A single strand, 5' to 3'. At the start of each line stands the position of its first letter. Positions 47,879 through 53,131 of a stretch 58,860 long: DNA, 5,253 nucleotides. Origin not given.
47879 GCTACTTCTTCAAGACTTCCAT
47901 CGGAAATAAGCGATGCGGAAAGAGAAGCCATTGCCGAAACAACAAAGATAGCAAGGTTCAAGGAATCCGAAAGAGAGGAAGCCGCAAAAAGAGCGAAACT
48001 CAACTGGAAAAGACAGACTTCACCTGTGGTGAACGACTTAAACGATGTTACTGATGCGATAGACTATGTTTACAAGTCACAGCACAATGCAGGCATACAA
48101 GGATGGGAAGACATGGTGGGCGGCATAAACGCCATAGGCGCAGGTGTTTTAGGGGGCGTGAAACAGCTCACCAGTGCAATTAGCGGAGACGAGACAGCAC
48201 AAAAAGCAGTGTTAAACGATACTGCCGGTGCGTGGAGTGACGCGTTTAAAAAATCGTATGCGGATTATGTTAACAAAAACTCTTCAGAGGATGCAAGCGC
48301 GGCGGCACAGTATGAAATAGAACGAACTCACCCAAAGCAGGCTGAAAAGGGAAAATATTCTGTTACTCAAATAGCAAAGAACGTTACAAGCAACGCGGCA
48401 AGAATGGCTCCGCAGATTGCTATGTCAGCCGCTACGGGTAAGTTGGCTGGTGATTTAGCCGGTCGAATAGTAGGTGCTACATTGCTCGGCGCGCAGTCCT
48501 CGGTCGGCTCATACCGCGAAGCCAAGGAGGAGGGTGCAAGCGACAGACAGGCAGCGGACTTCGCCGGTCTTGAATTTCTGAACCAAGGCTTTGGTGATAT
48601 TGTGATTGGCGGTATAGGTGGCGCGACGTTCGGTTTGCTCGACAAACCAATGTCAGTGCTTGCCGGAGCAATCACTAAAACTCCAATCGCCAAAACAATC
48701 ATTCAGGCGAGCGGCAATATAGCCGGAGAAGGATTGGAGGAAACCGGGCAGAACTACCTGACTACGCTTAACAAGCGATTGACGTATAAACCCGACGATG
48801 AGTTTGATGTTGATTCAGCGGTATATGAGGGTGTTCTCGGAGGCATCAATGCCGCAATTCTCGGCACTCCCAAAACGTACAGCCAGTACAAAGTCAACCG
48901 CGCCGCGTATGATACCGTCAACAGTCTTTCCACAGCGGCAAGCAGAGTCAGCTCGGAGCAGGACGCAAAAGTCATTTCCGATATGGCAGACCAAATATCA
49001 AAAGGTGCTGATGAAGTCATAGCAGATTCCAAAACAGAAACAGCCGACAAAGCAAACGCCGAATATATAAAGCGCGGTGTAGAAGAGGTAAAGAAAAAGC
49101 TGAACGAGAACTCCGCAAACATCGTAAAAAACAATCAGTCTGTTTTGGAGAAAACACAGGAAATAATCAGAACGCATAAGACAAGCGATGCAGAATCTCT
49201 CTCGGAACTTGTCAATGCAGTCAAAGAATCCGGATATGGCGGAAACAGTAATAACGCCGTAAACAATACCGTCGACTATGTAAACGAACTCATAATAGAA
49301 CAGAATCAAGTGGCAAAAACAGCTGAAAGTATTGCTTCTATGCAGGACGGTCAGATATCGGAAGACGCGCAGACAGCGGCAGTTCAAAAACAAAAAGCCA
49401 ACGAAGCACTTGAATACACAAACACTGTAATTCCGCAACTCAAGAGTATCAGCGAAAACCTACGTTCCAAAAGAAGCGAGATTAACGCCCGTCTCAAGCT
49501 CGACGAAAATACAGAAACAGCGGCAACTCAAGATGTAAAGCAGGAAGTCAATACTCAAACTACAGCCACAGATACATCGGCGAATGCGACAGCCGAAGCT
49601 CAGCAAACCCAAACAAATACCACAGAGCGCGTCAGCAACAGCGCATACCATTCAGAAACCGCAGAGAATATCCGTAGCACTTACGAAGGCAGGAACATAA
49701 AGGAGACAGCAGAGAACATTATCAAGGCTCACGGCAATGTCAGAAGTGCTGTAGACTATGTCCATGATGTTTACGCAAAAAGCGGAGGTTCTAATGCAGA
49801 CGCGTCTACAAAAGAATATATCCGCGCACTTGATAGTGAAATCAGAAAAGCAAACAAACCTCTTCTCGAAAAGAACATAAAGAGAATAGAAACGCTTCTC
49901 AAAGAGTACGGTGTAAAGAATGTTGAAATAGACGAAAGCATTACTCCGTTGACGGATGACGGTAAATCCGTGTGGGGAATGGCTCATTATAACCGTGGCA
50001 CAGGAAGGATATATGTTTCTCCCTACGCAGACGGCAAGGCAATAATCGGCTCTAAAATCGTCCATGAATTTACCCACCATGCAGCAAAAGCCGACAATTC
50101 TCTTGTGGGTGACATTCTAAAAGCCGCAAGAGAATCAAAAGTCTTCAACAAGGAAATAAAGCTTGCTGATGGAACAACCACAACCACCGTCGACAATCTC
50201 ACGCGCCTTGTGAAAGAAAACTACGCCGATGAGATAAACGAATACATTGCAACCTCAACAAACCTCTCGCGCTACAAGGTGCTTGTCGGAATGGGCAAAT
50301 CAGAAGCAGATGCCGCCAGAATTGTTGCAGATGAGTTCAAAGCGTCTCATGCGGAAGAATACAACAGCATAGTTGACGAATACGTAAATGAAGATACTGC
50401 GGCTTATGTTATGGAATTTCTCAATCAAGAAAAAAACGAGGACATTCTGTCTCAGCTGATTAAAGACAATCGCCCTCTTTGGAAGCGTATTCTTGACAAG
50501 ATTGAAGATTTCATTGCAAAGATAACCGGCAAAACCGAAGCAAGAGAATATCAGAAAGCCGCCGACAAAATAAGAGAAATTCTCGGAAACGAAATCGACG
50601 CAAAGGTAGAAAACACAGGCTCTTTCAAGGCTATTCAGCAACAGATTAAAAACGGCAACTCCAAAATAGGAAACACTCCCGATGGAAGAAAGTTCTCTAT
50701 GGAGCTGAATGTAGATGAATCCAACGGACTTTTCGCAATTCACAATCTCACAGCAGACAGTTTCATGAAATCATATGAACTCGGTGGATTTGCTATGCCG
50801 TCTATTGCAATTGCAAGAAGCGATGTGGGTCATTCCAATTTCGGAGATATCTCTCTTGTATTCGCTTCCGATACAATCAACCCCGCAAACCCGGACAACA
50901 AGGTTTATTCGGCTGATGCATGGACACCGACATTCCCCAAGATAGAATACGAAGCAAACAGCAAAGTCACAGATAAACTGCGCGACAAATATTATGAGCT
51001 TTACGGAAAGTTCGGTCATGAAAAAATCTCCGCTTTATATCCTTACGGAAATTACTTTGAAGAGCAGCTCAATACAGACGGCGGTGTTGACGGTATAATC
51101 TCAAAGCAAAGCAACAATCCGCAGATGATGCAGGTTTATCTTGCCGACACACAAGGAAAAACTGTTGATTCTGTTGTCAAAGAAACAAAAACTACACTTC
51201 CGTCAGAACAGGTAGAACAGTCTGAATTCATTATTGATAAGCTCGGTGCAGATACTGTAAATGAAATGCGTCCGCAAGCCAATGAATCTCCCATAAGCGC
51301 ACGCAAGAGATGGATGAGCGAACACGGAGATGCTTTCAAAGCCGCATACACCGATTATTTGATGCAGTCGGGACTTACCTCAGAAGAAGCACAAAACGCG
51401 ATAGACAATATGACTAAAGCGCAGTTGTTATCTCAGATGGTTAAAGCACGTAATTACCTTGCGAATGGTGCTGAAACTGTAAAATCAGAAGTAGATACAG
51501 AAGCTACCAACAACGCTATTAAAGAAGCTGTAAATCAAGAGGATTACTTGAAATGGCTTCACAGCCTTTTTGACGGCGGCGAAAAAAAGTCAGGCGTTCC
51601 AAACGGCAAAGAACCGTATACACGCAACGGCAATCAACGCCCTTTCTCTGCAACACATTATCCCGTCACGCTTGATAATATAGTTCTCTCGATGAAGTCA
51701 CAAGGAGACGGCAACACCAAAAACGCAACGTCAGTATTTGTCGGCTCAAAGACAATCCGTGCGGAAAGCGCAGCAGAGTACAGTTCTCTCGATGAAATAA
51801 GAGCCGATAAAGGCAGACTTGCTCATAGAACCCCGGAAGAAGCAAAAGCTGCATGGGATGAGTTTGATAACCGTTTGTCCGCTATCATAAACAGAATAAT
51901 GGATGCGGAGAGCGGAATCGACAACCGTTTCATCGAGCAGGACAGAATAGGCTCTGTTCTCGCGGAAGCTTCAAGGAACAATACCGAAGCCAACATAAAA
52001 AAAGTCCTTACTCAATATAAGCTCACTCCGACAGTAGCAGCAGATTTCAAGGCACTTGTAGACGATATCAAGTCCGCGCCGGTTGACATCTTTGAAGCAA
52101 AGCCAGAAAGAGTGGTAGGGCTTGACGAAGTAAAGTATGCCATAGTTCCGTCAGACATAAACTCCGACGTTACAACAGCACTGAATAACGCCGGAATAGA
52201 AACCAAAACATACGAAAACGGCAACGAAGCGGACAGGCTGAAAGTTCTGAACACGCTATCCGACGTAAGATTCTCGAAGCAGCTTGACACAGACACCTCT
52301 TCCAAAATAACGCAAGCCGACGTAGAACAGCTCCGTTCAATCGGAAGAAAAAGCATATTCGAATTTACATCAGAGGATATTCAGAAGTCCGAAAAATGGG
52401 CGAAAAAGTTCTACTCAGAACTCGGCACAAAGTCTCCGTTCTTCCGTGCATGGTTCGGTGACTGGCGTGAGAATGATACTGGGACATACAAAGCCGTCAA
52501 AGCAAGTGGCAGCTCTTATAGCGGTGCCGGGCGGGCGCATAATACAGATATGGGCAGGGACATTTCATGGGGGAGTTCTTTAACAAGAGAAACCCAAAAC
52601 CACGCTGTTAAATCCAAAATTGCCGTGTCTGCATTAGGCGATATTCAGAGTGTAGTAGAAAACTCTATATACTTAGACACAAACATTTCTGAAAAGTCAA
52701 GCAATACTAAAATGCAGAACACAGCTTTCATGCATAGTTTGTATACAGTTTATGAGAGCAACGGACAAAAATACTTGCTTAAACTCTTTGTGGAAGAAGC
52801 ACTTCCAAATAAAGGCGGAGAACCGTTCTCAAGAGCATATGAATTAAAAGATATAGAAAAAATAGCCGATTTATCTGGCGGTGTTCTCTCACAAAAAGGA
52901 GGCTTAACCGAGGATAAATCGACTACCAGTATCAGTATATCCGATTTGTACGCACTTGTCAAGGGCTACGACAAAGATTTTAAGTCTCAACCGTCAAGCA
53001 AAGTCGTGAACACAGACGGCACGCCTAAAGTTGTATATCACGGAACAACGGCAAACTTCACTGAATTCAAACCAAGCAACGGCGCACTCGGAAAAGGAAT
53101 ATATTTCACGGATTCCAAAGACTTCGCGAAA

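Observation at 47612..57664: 3,350-codon ORF: giant polyvalent-type protein in its own two-gene unit beside int/attP, apart from the virion module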

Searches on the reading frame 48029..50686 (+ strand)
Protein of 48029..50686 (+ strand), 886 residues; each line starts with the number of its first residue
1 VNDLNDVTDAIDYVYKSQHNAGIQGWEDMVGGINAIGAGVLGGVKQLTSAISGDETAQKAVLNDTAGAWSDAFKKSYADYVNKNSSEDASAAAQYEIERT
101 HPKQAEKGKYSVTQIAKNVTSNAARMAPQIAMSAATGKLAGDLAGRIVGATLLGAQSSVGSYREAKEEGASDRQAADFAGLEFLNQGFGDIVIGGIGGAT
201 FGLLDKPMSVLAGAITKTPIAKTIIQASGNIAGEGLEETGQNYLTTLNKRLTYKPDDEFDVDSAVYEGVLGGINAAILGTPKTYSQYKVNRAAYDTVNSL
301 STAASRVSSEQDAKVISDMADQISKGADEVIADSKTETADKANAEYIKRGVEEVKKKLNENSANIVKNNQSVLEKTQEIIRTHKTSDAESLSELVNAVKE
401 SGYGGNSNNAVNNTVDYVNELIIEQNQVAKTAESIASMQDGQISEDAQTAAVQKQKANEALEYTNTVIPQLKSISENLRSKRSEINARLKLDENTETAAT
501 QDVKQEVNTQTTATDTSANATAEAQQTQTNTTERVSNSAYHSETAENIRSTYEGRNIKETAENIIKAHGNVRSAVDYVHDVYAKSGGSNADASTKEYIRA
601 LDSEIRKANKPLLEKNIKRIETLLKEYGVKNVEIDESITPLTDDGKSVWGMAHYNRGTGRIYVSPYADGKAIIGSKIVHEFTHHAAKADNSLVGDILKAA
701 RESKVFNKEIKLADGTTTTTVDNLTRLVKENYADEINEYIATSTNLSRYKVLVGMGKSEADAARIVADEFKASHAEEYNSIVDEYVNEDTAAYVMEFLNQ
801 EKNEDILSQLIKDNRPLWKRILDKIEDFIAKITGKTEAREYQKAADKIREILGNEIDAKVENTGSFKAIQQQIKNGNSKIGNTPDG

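Call 92: predict_structure(alignment_id=A6)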
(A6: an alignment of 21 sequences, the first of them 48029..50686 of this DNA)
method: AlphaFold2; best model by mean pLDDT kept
length: 886 residues; sequences in the alignment: 21
mean_pLDDT: 58.5   pTM: 0.37
mean pLDDT of the five models: 58.5, 57.3, 54.4, 53.8, 53.4
residues with pLDDT >= 90: 53; 70-90: 249; 50-70: 201; < 50: 383
segments of 3 or more residues with pLDDT < 50: 1-55, 57-59, 65-70, 72-97, 99-102, 109-153, 187-292, 424-448, 450-452, 454-456, 491-543, 626-628, 832-841, 856-870, 872-886
pLDDT, mean of each block of 10 residues (from residue 1): 29 31 37 42 43 47 49 47 41 45 50 40 35 33 44 52 56 59 51 34 27 29 27 30 31 37 37 32 34 61 71 80 86 85 86 85 65 68 62 74 62 66 47 41 46 49 58 69 64 42 33 34 34 32 51 70 84 83 80 84 87 76 55 71 56 66 70 67 76 89 87 83 86 83 90 91 94 95 90 84 76 80 70 44 61 49 42 45 40
secondary structure, 60 per line:
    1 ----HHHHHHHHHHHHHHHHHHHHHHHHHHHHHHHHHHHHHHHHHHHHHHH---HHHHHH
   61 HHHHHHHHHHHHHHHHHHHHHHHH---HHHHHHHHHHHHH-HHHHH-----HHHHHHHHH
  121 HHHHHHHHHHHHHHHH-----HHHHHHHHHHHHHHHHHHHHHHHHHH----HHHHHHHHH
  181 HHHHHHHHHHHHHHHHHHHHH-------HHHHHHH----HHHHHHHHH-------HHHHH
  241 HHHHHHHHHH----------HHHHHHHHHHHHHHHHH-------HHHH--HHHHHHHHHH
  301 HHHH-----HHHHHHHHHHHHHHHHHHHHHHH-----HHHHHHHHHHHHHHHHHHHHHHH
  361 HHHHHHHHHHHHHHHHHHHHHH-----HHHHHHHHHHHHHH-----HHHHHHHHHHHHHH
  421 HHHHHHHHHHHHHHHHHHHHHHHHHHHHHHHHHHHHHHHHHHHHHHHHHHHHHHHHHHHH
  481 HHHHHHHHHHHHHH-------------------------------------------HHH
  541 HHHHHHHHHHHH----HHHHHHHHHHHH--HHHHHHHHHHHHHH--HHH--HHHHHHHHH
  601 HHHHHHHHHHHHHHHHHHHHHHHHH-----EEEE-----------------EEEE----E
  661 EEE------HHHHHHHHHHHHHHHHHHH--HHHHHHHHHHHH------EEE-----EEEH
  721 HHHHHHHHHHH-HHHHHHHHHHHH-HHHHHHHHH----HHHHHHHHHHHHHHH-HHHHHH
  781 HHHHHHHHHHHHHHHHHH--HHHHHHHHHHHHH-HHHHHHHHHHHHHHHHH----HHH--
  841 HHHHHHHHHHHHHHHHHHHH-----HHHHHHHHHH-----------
elements in order (helices of 4 or more, strands of 3 or more residues): H5-51 H55-84 H88-100 H102-106 H112-136 H142-167 H172-201 H209-215 H220-228 H236-250 H261-277 H285-288 H291-304 H310-332 H338-382 H388-401 H407-494 H538-552 H557-568 H571-584 H592-625 E631-634 E652-655 E660-663 H670-688 H691-702 E709-711 E717-719 H720-731 H733-744 H746-754 H759-773 H775-798 H801-813 H815-831 H841-860 H866-875

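Call 94: fold_search(model_id=the predicted structure, library=pdb)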
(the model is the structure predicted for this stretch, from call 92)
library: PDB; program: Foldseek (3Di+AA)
matches with E <= 10: 120; with E <= 0.001: 0
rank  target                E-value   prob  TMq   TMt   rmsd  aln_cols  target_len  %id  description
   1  6xr1                  2.0e-01  0.12  0.08  0.12  26.7       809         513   10  Computationally designed right-handed alpha/alpha single-chain toroid with 9 repeats (released 2021-07-14)
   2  7nmq                  5.0e-01  0.08  0.06  0.12  26.3       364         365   11  Bacillus cereus HblL1 toxin component (released 2021-04-07)
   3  6x2m_C                5.9e-01  0.06  0.09  0.08  30.3       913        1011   12  Crystal Structure of unliganded CRM1-Ran-RanBP1 (released 2020-07-01)
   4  2y4t_B                7.6e-01  0.15  0.10  0.16  23.2       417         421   10  Crystal structure of the human co-chaperone P58(IPK) (released 2011-08-10)
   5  2x3v_B                8.0e-01  0.08  0.05  0.13  33.1       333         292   13  Structure of The F-BAR Domain of Mouse Syndapin I (released 2010-04-07)
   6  6w08_A                8.0e-01  0.04  0.05  0.09  29.1       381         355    7  Crystal Structure of Motility Associated Killing Factor E from Vibrio cholerae (released 2020-03-11)
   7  8bx8_A                8.3e-01  0.06  0.08  0.02  58.1       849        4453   10  In situ outer dynein arm from Chlamydomonas reinhardtii in the post-power stroke state (released 2023-05-10)
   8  7k5b_A                8.7e-01  0.06  0.10  0.03  59.0      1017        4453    9  Structure of outer-arm dynein bound to microtubule doublet in microtubule binding state 2 (MTBS-2) (released 2021-09-29)
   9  2x1g_F                9.9e-01  0.12  0.10  0.10  18.6       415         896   10  Crystal structure of Importin13 - Mago-Y14 complex (released 2010-02-16)
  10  7sqc_W0               1.3e+00  0.03  0.08  0.07  106.4      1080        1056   13  Ciliary C1 central pair apparatus isolated from Chlamydomonas reinhardtii (released 2022-04-13)
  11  7nz2_C1               1.4e+00  0.07  0.06  0.11  36.7       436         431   10  Cryo-EM structure of the MukBEF-MatP-DNA tetrad (released 2021-07-07)
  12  9n6v_ST               1.4e+00  0.08  0.09  0.12  29.6       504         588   11  SSU processome maturation and disassembly, State A (released 2025-11-05)
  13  7dkh_A                1.5e+00  0.06  0.11  0.11  30.6       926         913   10  Crystal structure of the Ctr9/Paf1/Cdc73/Rtf1 quaternary complex (released 2021-11-24)
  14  9hcj_C1               1.6e+00  0.06  0.10  0.07  34.5       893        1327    8  D. discoideum nuclear pore complex (released 2024-12-25)
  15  9hvq_Q                1.6e+00  0.05  0.09  0.09  37.5       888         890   11  Structure of the transcribing Pol II-DSIF-PAF-SPT6-RECQL5 complex (released 2025-07-16)
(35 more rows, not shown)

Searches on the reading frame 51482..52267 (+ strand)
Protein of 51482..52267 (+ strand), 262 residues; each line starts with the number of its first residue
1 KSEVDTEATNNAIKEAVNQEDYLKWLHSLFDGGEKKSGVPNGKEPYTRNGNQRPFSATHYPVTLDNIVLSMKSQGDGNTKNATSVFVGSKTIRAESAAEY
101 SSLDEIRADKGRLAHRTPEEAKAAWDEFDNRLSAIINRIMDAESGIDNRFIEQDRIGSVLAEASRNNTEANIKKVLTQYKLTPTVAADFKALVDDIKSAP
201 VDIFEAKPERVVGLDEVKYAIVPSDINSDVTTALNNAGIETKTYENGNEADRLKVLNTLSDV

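Call 111: search_protein_families(library=pfam, proteins=[window:51482-52267:+], max_evalue=1)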
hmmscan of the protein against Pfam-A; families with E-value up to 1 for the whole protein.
window:51482-52267:+ (262 aa): 1 family
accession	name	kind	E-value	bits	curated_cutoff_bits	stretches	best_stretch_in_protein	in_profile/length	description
PF16832.10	EKLF_TAD1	-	0.12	12.8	25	1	19-28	3-12/27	Erythroid krueppel-like transcription factor, transactivation 1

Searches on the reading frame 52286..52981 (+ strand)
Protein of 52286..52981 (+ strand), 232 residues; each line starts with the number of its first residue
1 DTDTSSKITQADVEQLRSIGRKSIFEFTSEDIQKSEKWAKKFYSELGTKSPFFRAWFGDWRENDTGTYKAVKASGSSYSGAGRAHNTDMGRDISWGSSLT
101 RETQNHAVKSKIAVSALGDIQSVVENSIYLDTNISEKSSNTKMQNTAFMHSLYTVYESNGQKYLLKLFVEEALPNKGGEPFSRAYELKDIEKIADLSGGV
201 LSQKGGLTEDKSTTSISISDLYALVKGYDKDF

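Call 111: search_protein_families(library=pfam, proteins=[window:52286-52981:+], max_evalue=1)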
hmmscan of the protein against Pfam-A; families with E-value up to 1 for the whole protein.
window:52286-52981:+ (232 aa): 3 families
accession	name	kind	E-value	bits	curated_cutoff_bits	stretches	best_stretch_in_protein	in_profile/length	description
PF18798.6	LPD3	-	2.1e-08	34.8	27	1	82-175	21-108/114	Large polyvalent protein-associated domain 3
PF00104.35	Hormone_recep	-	0.12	12.2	23.5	1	12-42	4-34/213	Ligand-binding domain of nuclear hormone receptor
PF13220.11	DUF4028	-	0.34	11.2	25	0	33-73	24-65/65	Protein of unknown function (DUF4028)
